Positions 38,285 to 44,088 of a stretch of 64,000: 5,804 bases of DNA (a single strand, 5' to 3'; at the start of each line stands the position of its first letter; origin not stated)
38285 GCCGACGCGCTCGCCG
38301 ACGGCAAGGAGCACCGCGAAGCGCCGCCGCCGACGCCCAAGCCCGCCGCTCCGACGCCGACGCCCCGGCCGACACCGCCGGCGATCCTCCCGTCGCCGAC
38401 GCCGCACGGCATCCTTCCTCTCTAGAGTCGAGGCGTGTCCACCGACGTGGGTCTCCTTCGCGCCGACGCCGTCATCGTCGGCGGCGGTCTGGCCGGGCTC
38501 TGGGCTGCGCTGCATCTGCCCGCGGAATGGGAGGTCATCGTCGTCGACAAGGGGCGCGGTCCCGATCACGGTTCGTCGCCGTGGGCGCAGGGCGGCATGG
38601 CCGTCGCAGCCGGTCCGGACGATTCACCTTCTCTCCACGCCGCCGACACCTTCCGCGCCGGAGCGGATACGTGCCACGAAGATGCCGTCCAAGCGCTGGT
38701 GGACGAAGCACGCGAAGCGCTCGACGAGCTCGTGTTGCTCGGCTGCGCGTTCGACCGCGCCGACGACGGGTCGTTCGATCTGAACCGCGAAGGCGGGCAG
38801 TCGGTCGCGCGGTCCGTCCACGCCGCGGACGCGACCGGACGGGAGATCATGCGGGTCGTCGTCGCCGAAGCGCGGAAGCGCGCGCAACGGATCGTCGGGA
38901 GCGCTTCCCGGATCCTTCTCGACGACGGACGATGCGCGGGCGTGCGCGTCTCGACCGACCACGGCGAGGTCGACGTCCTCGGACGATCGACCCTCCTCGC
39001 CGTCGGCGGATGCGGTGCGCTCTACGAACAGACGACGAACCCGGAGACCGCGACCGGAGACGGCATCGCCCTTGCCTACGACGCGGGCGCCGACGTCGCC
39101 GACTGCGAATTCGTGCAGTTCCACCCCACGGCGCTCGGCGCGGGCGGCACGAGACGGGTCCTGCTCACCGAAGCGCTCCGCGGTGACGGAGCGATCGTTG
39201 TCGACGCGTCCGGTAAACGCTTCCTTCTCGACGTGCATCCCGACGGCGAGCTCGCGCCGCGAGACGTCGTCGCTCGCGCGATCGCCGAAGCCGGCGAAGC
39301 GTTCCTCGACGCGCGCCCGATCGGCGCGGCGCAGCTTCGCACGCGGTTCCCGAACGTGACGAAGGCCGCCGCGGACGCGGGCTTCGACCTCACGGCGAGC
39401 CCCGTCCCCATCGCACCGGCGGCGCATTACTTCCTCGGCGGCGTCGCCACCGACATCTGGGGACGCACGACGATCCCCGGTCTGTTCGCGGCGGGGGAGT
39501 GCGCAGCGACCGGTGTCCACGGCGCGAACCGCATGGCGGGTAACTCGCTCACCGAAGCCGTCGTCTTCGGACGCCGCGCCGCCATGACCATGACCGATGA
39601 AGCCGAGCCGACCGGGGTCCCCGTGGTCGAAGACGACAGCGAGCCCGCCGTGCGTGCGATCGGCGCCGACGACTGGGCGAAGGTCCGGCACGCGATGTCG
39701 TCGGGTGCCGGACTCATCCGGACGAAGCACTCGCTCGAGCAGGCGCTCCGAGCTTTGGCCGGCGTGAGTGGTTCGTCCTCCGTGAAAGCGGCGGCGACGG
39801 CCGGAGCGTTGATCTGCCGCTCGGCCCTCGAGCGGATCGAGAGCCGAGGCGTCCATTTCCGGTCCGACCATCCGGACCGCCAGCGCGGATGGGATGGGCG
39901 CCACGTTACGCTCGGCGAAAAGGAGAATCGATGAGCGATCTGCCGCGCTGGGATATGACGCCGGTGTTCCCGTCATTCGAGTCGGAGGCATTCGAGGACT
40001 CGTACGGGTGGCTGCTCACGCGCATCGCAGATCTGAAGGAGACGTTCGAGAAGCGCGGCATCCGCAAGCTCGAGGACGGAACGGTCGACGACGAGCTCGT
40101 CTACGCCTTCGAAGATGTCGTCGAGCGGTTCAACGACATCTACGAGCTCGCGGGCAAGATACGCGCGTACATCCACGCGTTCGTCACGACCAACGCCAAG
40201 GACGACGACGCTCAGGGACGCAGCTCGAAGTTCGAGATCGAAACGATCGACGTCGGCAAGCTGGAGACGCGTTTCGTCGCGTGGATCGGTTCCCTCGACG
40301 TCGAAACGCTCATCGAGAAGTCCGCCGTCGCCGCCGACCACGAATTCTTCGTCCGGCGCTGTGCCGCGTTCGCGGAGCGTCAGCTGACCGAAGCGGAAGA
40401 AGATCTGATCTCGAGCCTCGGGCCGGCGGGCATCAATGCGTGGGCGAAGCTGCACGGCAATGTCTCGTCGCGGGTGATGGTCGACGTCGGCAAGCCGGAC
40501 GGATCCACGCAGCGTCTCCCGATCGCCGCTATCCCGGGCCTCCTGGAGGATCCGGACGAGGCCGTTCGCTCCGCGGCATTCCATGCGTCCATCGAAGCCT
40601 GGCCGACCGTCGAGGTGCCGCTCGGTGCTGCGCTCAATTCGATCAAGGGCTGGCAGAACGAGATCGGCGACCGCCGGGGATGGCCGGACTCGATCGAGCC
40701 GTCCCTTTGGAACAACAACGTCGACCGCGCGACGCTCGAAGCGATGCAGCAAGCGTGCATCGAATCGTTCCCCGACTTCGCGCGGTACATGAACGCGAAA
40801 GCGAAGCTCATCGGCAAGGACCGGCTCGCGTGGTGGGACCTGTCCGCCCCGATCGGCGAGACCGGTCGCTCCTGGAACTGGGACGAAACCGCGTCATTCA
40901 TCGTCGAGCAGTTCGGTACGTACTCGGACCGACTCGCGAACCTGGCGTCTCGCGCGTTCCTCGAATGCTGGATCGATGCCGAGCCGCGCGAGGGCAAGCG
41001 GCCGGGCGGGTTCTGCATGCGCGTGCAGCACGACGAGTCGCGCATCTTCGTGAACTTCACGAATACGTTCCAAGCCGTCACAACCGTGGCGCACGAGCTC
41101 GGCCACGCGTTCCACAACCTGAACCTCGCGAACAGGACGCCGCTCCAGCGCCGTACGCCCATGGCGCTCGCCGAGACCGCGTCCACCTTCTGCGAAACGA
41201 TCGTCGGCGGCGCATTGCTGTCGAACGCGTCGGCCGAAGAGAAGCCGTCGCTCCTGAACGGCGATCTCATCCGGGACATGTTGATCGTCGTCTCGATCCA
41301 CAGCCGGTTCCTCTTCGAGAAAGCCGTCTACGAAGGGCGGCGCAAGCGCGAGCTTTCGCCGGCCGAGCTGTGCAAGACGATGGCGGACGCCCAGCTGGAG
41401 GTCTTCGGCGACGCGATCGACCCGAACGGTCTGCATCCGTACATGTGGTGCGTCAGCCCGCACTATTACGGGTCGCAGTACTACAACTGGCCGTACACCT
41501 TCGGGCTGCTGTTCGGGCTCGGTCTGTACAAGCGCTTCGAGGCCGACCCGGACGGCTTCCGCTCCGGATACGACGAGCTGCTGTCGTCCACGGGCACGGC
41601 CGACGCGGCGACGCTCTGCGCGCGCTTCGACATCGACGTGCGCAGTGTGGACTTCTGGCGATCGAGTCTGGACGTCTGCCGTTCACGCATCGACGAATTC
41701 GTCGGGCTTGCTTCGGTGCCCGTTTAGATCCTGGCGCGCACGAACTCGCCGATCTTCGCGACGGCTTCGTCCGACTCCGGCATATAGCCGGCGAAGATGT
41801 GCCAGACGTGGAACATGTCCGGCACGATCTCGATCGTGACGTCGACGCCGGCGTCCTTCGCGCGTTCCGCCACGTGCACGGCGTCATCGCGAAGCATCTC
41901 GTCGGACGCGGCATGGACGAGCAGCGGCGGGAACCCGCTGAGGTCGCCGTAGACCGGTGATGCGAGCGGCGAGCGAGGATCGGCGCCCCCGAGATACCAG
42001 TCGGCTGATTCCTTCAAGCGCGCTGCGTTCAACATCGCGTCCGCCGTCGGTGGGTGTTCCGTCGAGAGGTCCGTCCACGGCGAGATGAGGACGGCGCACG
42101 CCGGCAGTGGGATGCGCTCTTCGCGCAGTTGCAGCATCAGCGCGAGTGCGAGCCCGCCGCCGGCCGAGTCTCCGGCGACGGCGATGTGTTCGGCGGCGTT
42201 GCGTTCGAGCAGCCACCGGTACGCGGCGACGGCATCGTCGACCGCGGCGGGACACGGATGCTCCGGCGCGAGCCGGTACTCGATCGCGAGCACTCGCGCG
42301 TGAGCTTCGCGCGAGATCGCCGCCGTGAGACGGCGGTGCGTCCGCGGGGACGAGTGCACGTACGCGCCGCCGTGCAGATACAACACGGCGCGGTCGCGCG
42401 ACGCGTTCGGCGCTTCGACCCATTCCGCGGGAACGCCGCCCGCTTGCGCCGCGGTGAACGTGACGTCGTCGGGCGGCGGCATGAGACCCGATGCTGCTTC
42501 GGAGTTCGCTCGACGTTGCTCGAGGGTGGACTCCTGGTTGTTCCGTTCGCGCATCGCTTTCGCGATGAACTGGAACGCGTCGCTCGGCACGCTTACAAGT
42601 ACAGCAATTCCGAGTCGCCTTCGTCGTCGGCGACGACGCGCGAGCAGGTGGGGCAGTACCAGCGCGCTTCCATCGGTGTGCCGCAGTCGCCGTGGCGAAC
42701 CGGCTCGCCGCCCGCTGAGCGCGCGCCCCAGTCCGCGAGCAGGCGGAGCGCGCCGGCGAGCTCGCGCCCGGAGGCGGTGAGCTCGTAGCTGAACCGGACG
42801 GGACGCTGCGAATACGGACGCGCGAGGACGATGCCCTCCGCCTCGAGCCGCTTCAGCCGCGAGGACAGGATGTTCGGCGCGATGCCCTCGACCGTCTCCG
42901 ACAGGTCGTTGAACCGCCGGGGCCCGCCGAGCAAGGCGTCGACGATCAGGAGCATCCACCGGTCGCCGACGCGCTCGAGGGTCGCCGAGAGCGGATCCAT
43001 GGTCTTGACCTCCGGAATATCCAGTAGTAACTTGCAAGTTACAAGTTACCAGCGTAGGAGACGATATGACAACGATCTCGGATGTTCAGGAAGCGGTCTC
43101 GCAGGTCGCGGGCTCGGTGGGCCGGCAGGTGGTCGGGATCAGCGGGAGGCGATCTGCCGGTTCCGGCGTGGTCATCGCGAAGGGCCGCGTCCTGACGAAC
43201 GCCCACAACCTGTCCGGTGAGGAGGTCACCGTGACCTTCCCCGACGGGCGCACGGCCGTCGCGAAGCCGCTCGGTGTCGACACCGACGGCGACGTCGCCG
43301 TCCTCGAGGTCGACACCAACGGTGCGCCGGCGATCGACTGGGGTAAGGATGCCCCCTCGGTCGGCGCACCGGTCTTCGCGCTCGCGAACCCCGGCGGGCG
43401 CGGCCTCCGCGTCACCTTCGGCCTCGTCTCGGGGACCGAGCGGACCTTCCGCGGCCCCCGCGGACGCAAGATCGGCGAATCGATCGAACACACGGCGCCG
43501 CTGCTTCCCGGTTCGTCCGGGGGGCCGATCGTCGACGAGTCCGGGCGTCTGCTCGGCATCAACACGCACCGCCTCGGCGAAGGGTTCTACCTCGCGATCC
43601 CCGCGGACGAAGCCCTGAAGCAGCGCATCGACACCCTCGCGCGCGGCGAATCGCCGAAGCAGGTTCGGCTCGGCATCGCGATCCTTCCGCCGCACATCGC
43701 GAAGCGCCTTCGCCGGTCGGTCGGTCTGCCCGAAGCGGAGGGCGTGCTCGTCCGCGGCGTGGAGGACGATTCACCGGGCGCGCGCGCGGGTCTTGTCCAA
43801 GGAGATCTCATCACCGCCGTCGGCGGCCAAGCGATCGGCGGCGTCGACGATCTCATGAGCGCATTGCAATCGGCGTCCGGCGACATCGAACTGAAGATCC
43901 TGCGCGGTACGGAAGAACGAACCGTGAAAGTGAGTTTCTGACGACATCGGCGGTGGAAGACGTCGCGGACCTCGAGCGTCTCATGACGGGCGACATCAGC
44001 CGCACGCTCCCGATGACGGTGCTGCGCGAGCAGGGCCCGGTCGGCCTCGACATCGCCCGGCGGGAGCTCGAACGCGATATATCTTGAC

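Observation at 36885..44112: Rare AT-rich perfect palindrome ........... occurs three times: twice in the DUF4097-PadR promoter, once upstream of a distant small gene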

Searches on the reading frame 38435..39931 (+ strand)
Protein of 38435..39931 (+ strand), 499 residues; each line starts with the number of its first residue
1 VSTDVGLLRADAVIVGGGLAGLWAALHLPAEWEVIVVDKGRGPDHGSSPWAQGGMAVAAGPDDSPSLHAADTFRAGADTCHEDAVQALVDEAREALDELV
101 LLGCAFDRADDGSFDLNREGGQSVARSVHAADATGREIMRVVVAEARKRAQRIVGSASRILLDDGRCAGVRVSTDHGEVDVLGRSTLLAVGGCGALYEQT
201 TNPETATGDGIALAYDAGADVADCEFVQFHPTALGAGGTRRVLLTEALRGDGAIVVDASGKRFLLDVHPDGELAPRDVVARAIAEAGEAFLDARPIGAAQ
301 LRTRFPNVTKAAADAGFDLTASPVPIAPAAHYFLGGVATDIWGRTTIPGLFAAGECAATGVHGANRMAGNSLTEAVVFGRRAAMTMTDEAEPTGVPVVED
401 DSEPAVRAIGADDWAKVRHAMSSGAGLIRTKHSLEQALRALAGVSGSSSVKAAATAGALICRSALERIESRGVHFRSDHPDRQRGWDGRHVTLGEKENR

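Call 70: search_protein_families(library=pfam, proteins=[window:38435-39931:+], max_evalue=0.001)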
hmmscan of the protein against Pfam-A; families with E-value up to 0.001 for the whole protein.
window:38435-39931:+ (499 aa): 5 families
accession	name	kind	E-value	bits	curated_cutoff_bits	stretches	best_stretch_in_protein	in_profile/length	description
PF00890.30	FAD_binding_2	-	4e-85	286.9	20.4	1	11-372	1-414/414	FAD binding domain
PF01266.30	DAO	-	2.8e-10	40.7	27.9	1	11-152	1-130/353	FAD dependent oxidoreductase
PF02910.25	Succ_DH_flav_C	-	4e-09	36.9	20.8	1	454-483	61-90/130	Fumarate reductase flavoprotein C-term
PF07992.20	Pyr_redox_2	-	1.6e-07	31.4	26.1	0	11-43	2-35/291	Pyridine nucleotide-disulphide oxidoreductase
PF03486.20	HI0933_like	-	7.9e-05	22.6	50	0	11-41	2-33/244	HI0933-like protein Rossmann domain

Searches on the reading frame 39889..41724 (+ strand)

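Call 70: search_protein_families(library=pfam, proteins=[window:39889-41724:+], max_evalue=0.001)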
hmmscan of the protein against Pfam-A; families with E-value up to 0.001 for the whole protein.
window:39889-41724:+ (612 aa): 3 families
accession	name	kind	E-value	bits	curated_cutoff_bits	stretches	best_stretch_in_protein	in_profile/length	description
PF01432.26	Peptidase_M3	-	1.1e-26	94.7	27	1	218-594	2-455/457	Peptidase family M3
PF02074.21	Peptidase_M32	-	4.9e-06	25.9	25.1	1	374-440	229-300/489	Carboxypeptidase Taq (M32) metallopeptidase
PF08439.15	Peptidase_M3_N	-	6.9e-05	23.4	25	1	138-191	10-63/70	Oligopeptidase F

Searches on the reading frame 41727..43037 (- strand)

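Call 12: search_protein_families(library=pfam, proteins=[window:41727-43037:-], max_evalue=0.01)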
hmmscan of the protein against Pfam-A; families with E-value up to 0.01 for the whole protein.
window:41727-43037:- (437 aa): 6 families
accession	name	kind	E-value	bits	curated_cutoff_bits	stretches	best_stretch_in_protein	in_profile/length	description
PF07859.19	Abhydrolase_3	-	8.5e-60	202.5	25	1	218-413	1-209/210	alpha/beta hydrolase fold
PF10340.15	Say1_Mug180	-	5.6e-13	48.9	21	1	213-328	120-241/374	Steryl acetyl hydrolase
PF20434.5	BD-FAE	-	1.6e-10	41.3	26.8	1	216-302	14-108/215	BD-FAE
PF12146.15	Hydrolase_4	-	3.5e-05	23.7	27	1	265-334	58-125/239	Serine aminopeptidase, S33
PF00326.27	Peptidase_S9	-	0.0013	18.8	22.6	1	266-410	45-187/213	Prolyl oligopeptidase family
PF00561.26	Abhydrolase_1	-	0.0028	17.8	25.8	1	217-336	2-114/245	alpha/beta hydrolase fold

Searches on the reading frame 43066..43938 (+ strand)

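Call 12: search_protein_families(library=pfam, proteins=[window:43066-43938:+], max_evalue=0.01)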
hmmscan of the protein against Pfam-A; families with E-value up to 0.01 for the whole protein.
window:43066-43938:+ (291 aa): 6 families
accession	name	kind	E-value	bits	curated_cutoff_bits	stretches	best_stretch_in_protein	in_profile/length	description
PF13365.12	Trypsin_2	-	1e-27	98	27.6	1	32-165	1-144/144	Trypsin-like peptidase domain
PF17820.7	PDZ_6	-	1.3e-10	41.3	27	1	229-280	2-54/54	PDZ domain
PF13180.12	PDZ_2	-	8.6e-10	39.2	27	1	225-290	12-79/80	PDZ domain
PF00595.29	PDZ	-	8.1e-05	23.4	23.2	1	220-279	23-81/81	PDZ domain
PF00089.32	Trypsin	-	0.00014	22.2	20.6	1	22-169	15-198/220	Trypsin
PF14685.13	PDZ_Tricorn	-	0.0099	16.3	25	0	235-289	30-88/88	Tricorn protease PDZ domain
